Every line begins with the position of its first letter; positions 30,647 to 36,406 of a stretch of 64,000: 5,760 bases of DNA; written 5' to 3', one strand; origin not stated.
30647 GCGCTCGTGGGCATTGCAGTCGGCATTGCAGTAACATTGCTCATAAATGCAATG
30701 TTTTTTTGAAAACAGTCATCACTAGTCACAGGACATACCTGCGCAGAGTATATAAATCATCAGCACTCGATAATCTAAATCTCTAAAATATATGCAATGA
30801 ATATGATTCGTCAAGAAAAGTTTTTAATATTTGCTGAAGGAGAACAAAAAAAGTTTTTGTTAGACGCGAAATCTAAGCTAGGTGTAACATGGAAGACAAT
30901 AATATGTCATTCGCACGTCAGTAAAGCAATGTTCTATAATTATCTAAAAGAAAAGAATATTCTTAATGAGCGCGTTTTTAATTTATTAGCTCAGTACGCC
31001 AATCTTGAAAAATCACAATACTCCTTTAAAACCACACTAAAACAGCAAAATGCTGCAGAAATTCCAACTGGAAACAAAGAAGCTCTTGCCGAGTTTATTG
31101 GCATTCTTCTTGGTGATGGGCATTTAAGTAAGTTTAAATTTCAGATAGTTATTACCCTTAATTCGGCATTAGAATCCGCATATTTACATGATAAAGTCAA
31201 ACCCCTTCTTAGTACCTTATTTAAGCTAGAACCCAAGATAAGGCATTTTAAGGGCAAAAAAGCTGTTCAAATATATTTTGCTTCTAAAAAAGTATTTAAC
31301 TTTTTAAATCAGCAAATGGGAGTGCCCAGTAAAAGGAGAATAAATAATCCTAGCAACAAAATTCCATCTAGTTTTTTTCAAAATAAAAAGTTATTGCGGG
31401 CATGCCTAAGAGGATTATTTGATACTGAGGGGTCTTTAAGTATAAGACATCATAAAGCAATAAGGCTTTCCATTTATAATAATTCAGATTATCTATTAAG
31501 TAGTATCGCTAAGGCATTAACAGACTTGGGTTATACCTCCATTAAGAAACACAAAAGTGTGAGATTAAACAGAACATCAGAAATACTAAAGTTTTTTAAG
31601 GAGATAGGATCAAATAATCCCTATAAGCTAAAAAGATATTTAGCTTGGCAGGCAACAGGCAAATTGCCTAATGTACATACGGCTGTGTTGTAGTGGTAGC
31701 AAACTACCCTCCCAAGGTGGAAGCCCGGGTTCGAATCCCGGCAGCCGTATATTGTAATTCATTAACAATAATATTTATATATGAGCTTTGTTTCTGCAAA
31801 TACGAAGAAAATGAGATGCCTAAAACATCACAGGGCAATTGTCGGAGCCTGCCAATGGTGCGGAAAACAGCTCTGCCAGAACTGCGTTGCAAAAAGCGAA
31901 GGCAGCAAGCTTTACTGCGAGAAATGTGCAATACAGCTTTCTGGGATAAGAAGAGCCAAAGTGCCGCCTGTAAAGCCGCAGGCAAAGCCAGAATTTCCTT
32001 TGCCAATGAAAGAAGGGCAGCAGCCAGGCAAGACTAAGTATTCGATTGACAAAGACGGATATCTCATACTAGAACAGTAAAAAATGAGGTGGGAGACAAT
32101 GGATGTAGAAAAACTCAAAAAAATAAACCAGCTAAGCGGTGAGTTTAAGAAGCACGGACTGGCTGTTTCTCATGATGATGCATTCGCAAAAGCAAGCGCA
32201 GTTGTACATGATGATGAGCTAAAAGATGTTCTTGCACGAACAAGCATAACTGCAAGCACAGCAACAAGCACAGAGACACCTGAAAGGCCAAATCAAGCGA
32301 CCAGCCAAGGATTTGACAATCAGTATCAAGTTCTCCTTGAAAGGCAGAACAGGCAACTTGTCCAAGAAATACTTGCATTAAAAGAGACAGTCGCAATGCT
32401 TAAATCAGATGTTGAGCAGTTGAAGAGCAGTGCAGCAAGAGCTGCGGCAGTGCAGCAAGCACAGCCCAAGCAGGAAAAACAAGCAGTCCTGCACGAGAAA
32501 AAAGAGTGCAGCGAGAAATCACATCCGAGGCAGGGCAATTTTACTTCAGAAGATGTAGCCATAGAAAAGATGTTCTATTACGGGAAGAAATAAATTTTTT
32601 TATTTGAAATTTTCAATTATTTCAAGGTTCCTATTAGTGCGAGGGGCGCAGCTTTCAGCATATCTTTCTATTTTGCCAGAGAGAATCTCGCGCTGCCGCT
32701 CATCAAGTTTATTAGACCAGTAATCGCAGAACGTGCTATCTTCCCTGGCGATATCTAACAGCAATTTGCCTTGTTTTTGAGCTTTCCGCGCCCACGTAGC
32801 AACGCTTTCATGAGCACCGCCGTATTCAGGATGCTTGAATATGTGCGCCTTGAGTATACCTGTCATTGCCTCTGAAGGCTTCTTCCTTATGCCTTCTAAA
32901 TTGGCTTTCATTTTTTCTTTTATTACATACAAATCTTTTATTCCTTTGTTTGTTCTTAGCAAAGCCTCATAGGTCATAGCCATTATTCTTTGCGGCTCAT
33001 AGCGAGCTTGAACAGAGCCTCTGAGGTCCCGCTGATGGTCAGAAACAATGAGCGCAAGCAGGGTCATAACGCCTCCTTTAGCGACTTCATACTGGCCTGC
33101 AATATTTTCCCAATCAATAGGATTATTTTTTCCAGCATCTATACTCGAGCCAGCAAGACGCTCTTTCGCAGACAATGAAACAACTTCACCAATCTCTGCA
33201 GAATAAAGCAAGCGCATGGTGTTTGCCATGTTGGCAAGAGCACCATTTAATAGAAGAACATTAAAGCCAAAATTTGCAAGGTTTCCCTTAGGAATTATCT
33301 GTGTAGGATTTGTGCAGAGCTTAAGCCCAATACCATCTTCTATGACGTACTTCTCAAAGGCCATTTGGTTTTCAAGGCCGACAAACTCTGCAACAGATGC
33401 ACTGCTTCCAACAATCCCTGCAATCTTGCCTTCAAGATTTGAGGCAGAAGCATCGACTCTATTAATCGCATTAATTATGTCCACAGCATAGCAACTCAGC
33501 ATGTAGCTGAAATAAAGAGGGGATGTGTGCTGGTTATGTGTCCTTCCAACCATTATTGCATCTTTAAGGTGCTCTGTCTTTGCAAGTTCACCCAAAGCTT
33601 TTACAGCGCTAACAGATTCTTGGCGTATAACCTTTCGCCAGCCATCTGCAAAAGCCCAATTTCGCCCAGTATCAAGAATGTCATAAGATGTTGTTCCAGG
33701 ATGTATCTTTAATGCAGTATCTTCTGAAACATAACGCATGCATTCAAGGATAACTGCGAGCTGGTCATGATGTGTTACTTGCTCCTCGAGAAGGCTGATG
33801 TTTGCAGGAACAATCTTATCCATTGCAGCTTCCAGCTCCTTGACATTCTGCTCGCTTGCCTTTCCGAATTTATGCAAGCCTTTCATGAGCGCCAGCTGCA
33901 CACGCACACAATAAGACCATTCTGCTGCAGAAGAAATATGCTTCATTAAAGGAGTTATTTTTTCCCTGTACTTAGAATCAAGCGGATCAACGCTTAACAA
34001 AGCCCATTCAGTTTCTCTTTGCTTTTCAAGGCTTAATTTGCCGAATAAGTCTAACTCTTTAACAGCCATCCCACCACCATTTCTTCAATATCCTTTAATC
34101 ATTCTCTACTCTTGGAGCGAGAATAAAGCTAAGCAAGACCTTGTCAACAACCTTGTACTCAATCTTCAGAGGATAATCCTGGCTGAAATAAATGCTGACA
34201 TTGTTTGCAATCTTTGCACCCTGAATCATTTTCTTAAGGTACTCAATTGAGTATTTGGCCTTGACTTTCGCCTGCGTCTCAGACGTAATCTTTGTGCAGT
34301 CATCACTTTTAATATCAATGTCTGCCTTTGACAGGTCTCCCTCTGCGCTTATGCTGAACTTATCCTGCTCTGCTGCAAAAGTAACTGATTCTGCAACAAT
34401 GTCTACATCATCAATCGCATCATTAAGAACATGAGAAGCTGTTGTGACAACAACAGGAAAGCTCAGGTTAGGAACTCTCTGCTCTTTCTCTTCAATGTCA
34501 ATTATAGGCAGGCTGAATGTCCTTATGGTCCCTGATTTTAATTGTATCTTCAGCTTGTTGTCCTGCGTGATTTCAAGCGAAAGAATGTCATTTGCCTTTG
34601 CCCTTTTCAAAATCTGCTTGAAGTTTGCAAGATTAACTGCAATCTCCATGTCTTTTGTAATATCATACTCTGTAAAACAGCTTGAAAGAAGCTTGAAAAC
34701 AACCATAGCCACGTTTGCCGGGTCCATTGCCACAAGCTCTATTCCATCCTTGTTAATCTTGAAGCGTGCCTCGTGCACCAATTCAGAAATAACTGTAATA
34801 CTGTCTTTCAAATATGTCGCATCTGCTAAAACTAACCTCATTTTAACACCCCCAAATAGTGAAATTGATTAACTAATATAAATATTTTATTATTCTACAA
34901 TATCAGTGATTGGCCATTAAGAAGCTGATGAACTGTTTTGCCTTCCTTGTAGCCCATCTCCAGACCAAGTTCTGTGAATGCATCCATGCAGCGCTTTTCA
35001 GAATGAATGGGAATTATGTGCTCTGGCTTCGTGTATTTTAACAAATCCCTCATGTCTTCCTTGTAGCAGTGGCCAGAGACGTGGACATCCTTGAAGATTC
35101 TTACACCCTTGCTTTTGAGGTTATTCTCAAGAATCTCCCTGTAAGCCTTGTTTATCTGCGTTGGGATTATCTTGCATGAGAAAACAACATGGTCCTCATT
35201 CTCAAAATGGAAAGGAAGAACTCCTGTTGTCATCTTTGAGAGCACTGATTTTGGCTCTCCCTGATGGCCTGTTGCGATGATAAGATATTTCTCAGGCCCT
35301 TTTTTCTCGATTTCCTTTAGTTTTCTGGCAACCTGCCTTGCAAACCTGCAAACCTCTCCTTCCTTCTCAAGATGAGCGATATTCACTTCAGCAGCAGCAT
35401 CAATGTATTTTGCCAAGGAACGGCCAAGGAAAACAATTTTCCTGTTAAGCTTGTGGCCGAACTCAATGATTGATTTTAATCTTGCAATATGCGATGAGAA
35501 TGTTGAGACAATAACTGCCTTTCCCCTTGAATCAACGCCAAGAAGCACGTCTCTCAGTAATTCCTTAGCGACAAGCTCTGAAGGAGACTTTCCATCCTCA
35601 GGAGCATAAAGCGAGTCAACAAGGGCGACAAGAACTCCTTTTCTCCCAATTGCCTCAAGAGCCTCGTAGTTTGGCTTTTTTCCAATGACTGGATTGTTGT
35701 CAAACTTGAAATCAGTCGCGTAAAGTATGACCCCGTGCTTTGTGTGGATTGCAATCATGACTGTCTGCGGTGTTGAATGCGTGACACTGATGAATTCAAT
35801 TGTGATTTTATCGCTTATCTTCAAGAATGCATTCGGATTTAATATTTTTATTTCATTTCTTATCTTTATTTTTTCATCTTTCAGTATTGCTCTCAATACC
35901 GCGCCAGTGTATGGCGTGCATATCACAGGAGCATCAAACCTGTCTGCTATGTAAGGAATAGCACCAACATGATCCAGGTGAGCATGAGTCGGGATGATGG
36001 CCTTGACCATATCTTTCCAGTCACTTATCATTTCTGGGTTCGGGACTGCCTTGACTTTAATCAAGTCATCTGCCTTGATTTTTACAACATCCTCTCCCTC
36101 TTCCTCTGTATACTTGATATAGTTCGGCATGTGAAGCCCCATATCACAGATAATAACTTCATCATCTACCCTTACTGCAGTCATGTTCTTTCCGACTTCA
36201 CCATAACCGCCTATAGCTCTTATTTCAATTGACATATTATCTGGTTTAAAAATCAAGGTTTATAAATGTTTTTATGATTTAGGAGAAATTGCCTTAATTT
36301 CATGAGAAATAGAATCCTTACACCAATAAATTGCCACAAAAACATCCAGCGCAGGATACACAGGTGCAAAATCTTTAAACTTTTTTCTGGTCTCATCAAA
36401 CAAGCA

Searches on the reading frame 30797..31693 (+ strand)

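Call 28: search_protein_families(library=pfam, proteins=[window:30797-31693:+], max_evalue=0.001)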
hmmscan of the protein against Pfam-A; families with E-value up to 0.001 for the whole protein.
window:30797-31693:+ (298 aa): 2 families
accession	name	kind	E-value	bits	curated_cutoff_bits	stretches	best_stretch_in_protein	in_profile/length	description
PF14528.11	LAGLIDADG_3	-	1e-09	39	22.5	1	200-271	3-82/82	LAGLIDADG-like domain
PF14527.11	LAGLIDADG_WhiA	-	0.00036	21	23.2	0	201-274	2-78/93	WhiA LAGLIDADG-like domain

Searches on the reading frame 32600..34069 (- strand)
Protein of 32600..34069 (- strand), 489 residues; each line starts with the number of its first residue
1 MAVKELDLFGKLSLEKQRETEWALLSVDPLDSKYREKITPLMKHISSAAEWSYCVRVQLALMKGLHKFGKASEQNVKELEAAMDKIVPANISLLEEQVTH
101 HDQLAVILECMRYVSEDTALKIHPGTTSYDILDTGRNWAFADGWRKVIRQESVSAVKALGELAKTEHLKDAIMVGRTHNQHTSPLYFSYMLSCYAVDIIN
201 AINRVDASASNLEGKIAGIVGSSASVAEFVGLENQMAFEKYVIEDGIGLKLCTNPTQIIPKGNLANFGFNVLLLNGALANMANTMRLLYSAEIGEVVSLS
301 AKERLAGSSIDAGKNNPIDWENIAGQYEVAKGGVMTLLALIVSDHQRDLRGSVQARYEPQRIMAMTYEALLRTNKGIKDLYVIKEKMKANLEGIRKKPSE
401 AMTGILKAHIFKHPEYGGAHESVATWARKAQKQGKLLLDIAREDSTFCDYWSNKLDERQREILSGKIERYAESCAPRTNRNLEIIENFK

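Call 29: search_protein_families(library=pfam, proteins=[window:32600-34069:-], max_evalue=0.001)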
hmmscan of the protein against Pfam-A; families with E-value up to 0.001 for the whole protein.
window:32600-34069:- (489 aa): 1 family
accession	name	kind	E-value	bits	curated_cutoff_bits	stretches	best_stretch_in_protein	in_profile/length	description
PF00206.25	Lyase_1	-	4.5e-22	79.3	27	1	55-325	29-305/312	Lyase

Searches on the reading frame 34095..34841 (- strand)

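Call 29: search_protein_families(library=pfam, proteins=[window:34095-34841:-], max_evalue=0.001)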
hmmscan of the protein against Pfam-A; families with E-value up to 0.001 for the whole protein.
window:34095-34841:- (248 aa): 4 families
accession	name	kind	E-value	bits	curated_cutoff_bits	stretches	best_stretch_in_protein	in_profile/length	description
PF00705.23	PCNA_N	-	1.3e-15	57.7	20.3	1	5-97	6-97/127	Proliferating cell nuclear antigen, N-terminal domain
PF02747.20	PCNA_C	-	4.9e-13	49.8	23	1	123-243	2-127/128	Proliferating cell nuclear antigen, C-terminal domain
PF04139.18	Rad9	-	5.1e-08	33.1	25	1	14-242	4-251/253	Rad9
PF02144.21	Rad1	-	7.3e-08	32.2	24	1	21-218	21-244/257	Repair protein Rad1/Rec1/Rad17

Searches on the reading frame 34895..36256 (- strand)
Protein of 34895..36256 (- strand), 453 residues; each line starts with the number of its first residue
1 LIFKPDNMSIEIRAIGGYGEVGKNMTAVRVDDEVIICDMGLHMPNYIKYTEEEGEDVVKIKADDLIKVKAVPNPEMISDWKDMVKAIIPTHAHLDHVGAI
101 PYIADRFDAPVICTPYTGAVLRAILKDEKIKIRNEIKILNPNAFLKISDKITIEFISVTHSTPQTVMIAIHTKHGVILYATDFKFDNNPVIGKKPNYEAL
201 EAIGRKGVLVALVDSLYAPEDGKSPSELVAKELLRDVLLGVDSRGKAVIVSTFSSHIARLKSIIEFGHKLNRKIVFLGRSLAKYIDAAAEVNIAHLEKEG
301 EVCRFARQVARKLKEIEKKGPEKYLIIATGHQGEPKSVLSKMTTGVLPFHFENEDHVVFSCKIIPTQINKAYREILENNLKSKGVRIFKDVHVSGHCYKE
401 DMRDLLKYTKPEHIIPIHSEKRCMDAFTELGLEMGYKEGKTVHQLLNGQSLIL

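Call 29: search_protein_families(library=pfam, proteins=[window:34895-36256:-], max_evalue=0.001)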
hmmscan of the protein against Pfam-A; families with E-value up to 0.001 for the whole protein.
window:34895-36256:- (453 aa): 4 families
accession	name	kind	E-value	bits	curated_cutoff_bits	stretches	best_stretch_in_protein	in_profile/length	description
PF22505.1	RNase_J_b_CASP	-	3.6e-23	82.2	27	1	247-370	3-118/126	Ribonuclease J, beta-CASP domain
PF07521.17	RMMBL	-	4.4e-10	39.8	21.6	1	390-435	10-57/63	Zn-dependent metallo-hydrolase RNA specificity domain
PF12706.13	Lactamase_B_2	-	7.6e-10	39.2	27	1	83-185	30-146/200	Beta-lactamase superfamily domain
PF00753.33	Lactamase_B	-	3.1e-09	37.5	22.7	1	83-188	43-155/196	Metallo-beta-lactamase superfamily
